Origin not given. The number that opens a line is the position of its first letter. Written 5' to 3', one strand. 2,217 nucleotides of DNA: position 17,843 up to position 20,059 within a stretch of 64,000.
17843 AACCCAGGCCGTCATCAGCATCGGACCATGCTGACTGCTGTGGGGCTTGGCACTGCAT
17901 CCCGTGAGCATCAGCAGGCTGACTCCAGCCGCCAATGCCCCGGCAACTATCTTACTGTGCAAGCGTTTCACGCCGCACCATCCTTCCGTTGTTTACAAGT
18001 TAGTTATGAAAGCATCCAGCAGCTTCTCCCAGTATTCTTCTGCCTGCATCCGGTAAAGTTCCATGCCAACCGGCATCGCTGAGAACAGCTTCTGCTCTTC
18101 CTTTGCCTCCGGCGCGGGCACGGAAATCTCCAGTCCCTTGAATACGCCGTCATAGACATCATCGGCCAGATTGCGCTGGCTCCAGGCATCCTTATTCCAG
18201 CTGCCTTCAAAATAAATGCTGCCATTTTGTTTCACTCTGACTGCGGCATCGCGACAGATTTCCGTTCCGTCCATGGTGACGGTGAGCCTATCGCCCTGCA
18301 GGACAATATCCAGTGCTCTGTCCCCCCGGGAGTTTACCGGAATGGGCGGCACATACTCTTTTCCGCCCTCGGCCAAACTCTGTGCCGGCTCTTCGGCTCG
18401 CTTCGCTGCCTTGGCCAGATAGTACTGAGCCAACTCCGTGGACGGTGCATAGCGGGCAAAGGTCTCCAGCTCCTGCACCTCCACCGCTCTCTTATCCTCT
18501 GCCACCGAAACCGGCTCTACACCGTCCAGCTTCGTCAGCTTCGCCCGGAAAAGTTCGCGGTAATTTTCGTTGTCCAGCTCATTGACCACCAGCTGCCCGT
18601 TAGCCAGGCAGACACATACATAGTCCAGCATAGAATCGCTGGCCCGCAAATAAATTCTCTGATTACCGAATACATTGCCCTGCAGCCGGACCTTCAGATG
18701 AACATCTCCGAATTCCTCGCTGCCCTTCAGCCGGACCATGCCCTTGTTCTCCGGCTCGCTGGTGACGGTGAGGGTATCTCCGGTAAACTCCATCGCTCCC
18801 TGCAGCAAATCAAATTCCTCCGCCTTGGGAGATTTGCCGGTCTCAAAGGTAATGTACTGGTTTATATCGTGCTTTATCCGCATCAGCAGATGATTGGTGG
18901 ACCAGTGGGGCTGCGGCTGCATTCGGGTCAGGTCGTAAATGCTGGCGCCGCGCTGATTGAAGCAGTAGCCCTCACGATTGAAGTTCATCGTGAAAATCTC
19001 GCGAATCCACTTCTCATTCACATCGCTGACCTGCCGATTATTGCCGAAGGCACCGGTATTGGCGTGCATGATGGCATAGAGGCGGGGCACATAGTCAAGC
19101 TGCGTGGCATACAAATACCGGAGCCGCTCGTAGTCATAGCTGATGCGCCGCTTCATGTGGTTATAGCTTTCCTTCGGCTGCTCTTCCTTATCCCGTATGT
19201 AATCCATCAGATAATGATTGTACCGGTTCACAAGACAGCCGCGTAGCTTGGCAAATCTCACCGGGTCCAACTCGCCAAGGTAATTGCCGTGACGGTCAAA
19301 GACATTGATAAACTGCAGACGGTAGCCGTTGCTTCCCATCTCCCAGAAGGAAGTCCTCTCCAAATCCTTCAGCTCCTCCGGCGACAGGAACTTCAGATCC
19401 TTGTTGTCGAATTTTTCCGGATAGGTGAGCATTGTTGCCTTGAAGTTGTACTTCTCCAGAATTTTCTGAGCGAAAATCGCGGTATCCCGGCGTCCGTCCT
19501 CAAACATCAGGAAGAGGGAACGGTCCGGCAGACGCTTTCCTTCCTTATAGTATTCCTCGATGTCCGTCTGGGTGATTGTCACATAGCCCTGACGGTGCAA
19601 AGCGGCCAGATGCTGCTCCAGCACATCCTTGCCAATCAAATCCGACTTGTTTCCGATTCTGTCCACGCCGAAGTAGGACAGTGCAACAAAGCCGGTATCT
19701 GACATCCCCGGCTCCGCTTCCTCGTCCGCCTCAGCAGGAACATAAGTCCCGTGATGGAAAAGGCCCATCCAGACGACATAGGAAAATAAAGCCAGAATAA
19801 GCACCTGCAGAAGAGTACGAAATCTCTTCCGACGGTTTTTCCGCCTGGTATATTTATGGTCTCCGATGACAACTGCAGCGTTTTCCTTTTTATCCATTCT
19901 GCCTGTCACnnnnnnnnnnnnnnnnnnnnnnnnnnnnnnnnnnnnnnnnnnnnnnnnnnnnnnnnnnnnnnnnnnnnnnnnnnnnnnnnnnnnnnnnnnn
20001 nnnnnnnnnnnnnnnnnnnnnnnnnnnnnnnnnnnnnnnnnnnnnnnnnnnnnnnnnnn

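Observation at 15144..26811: Seven-gene exopolysaccharide locus built around a PilZ-fused hyaluronan-synthase-like enzyme in a diderm Firmicute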

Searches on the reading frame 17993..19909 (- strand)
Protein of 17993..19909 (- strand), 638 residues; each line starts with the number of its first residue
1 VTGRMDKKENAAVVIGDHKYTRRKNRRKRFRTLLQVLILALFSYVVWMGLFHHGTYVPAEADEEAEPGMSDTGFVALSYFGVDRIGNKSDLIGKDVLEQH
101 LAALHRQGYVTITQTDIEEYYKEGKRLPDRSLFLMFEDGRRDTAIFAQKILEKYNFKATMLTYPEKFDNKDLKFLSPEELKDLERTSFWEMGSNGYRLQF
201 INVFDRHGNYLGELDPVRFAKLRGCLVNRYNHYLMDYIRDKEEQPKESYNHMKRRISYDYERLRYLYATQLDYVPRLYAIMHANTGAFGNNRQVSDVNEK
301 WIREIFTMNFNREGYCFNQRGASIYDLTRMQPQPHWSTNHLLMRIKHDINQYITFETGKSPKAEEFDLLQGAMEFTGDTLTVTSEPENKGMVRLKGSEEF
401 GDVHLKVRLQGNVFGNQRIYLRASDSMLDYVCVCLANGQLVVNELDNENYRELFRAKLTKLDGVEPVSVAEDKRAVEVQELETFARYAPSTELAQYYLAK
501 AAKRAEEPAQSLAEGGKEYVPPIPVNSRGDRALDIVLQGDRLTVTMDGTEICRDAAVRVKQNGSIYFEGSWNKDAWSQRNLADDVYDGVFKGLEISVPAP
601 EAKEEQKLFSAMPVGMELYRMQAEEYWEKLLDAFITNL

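Call 3: search_protein_families(library=pfam, proteins=[window:17993-19909:-], max_evalue=0.01)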
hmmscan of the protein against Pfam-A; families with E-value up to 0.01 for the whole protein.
window:17993-19909:- (638 aa): 1 family
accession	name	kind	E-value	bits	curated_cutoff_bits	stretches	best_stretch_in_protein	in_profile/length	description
PF01522.26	Polysacc_deac_1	-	0.0035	17.7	23.1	1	126-199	3-69/124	Polysaccharide deacetylase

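Call 4: search_protein_families(library=ncbifam, proteins=[window:17993-19909:-], max_evalue=0.01)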
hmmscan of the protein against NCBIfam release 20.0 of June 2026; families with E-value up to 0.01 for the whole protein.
window:17993-19909:- (638 aa): 4 families
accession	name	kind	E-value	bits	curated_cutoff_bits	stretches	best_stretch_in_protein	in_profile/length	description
NF011177.0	PRK14582.1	equivalog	5.6e-07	28.2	923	1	63-162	38-139/671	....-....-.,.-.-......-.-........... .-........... PgaB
TIGR03938.2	deacetyl_PgaB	equivalog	1.3e-06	27.1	321.9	1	88-159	22-93/621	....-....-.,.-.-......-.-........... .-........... PgaB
TIGR03933.1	PIA_icaB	equivalog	2.1e-05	24.2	248.35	1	97-195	40-140/245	intercellular adhesin biosynthesis polysaccharide N-deacetylase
NF011176.0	PRK14581.1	equivalog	0.00075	17.7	1091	1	32-160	6-137/673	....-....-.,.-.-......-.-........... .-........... PgaB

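Call 20: find_homologous_proteins(query=window:17993-19909:-)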
Query window:17993-19909:- (638 aa): 2104 proteins with E <= 0.001 among 8000 candidates; the best 120 are listed.
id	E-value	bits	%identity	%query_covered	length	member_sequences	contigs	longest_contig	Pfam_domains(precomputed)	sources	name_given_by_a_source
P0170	0.0e+0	1455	99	99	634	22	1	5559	-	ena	-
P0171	0.0e+0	1168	78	99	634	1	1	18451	-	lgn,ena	-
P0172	9.1e-248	842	60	97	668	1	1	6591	-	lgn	-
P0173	1.2e-246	838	59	98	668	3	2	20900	-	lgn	-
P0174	2.9e-234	797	57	97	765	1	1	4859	-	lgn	-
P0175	4.0e-232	790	57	97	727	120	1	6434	-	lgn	-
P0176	1.4e-224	765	55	98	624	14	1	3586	-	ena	-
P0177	3.4e-221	754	55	98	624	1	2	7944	-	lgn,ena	-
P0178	1.1e-217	742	54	98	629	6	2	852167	-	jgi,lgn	-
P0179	2.9e-215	734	54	99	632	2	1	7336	-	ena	-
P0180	5.6e-215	733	53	98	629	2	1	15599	-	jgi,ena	-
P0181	2.7e-214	731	54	97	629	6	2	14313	-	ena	-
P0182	4.1e-212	724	53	98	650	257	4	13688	-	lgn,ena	-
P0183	5.9e-212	723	54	98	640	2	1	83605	-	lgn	-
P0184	1.9e-211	722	53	98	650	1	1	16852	-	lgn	-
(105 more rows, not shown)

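Call 24: search_solved_structures(query=A3, max_evalue=1, show_alignments=2)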
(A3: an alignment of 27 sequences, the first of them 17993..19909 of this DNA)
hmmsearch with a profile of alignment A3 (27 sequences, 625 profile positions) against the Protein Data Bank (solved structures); distinct sequences matched with E-value up to 1: 8.
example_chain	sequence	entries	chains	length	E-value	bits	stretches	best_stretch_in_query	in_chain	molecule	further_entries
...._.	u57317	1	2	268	5.6e-08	35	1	60-146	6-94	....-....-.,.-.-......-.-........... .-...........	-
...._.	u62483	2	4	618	2.7e-07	32.8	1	60-130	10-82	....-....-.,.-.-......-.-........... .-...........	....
4u10_A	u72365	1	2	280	0.00024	23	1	80-148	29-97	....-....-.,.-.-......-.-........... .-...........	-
6dq3_A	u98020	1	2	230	0.012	17.4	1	73-173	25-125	Polysaccharide deacetylase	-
4wcj_A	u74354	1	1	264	0.12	14.1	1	59-142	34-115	Polysaccharide deacetylase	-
6ywf_A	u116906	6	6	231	0.3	12.8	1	504-560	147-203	Alginate lyase (PL7)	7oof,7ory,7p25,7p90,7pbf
7ncz_A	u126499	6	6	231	0.37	12.5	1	504-559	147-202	Alginate lyase (PL7)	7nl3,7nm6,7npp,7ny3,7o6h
5bu6_A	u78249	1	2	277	0.92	11.2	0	80-149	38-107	BpsB (PgaB), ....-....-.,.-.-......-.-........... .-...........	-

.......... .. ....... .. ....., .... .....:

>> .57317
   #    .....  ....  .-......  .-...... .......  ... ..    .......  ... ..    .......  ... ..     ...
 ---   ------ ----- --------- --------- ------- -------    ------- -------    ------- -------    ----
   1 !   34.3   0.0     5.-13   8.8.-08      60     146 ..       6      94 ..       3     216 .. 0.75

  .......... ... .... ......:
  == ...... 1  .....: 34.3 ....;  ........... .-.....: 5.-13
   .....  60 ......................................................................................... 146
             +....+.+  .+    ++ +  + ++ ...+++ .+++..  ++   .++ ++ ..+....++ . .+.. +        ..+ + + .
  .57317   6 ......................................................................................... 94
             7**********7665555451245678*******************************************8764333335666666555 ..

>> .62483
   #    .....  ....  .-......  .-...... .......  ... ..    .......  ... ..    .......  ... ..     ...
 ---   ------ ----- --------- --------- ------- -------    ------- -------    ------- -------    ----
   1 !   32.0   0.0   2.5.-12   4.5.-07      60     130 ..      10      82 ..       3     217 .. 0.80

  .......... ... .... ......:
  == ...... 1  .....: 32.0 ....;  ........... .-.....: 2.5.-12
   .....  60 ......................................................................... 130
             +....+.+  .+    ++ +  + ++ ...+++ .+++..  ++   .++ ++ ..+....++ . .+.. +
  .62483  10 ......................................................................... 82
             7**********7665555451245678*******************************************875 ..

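Call 34: predict_structure(alignment_id=A3)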
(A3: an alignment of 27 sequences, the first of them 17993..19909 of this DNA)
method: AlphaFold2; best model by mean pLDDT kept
length: 638 residues; sequences in the alignment: 27
mean_pLDDT: 78.0   pTM: 0.75
mean pLDDT of the five models: 78.0, 76.0, 75.0, 71.3, 68.4
residues with pLDDT >= 90: 190; 70-90: 291; 50-70: 82; < 50: 75
segments of 3 or more residues with pLDDT < 50: 1-16, 63-69, 83-90, 230-237, 240-245, 283-290, 313-323, 576-582
pLDDT, mean of each block of 10 residues (from residue 1): 39 52 80 91 81 74 47 71 46 75 91 86 78 83 84 91 80 86 89 70 70 67 67 47 55 76 89 84 47 70 79 46 50 69 79 86 92 91 89 92 92 83 92 89 93 89 86 92 88 92 93 89 68 93 94 90 92 55 74 88 78 83 80 76
secondary structure, 60 per line:
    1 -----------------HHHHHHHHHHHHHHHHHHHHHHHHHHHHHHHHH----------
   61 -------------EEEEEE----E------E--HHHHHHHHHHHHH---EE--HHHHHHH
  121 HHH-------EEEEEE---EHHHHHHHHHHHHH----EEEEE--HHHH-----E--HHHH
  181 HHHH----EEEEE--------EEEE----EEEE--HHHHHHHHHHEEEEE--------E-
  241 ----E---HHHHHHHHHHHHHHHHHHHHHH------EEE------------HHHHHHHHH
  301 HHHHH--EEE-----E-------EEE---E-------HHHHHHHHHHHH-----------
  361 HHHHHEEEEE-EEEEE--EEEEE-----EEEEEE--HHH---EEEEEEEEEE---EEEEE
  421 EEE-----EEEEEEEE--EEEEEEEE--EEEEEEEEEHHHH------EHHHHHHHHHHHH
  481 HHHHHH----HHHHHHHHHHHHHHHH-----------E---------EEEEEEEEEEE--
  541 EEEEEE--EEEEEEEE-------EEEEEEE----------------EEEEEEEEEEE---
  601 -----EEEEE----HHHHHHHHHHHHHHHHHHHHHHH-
elements in order: H18-50 E74-79 H94-106 H114-123 E131-136 H141-153 E158-162 H165-168 H177-184 E189-193 E202-205 E210-213 H216-225 E226-230 H249-270 E277-279 H292-305 E308-310 E324-326 H338-349 H361-365 E366-370 E372-376 E379-383 E389-394 E403-412 E416-423 E429-436 E439-446 E449-457 H458-461 H469-486 H491-506 E528-538 E541-546 E549-556 E564-570 E587-597 E606-610 H615-637

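Call 37: fold_search(model_id=the predicted structure, library=pdb)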
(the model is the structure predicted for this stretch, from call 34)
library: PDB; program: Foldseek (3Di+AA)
matches with E <= 10: 1581; with E <= 0.001: 275
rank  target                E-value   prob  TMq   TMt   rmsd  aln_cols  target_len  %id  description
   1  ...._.                2.1e-10  1.00  0.32  0.73   4.7       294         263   16  Escherichia coli PgaB N-terminal domain (released 2012-11-14)
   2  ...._A                2.4e-10  1.00  0.33  0.34   6.5       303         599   16  Structure of Escherichia coli PgaB 42-655 in complex with iron (released 2012-07-25)
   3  4u10_B                2.6e-10  1.00  0.28  0.61   5.2       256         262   16  Probing the structure and mechanism of de-N-acetylase from aggregatibacter actinomycetemcomitans (released 2015-01-14)
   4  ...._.                4.9e-10  1.00  0.33  0.35   7.4       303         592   15  Structure of Escherichia coli PgaB 42-655 in complex with nickel (released 2012-07-25)
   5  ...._B                1.1e-09  1.00  0.30  0.68   5.0       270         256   17  Escherichia coli PgaB N-terminal domain (released 2012-11-14)
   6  4u10_A                2.1e-09  1.00  0.26  0.58   6.3       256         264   17  Probing the structure and mechanism of de-N-acetylase from aggregatibacter actinomycetemcomitans (released 2015-01-14)
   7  6dq3_A                8.5e-09  1.00  0.28  0.70   5.2       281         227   14  Streptococcus pyogenes deacetylase PplD in complex with acetate (released 2019-05-01)
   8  6dq3_B                2.3e-08  1.00  0.27  0.67   5.8       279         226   14  Streptococcus pyogenes deacetylase PplD in complex with acetate (released 2019-05-01)
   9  4wcj                  3.1e-08  1.00  0.27  0.65   6.4       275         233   16  Structure of IcaB from Ammonifex degensii (released 2014-11-12)
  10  5bu6_A                8.0e-08  1.00  0.25  0.56   7.1       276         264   14  Structure of BpsB deaceylase domain from Bordetella bronchiseptica (released 2015-07-29)
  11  4b1m_C                4.5e-07  1.00  0.21  0.73   3.6       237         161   10  CARBOHYDRATE BINDING MODULE CBM66 FROM BACILLUS SUBTILIS (released 2012-12-12)
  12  4b1m_A                6.0e-07  1.00  0.21  0.70   5.4       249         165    9  CARBOHYDRATE BINDING MODULE CBM66 FROM BACILLUS SUBTILIS (released 2012-12-12)
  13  4b1l                  2.0e-06  1.00  0.21  0.74   4.1       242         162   10  CARBOHYDRATE BINDING MODULE CBM66 FROM BACILLUS SUBTILIS (released 2012-12-12)
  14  4azz_A                2.7e-06  1.00  0.21  0.73   3.6       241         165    9  Carbohydrate binding module CBM66 from Bacillus subtilis (released 2012-07-25)
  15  4b1m_B                4.5e-06  1.00  0.19  0.66   3.4       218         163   11  CARBOHYDRATE BINDING MODULE CBM66 FROM BACILLUS SUBTILIS (released 2012-12-12)
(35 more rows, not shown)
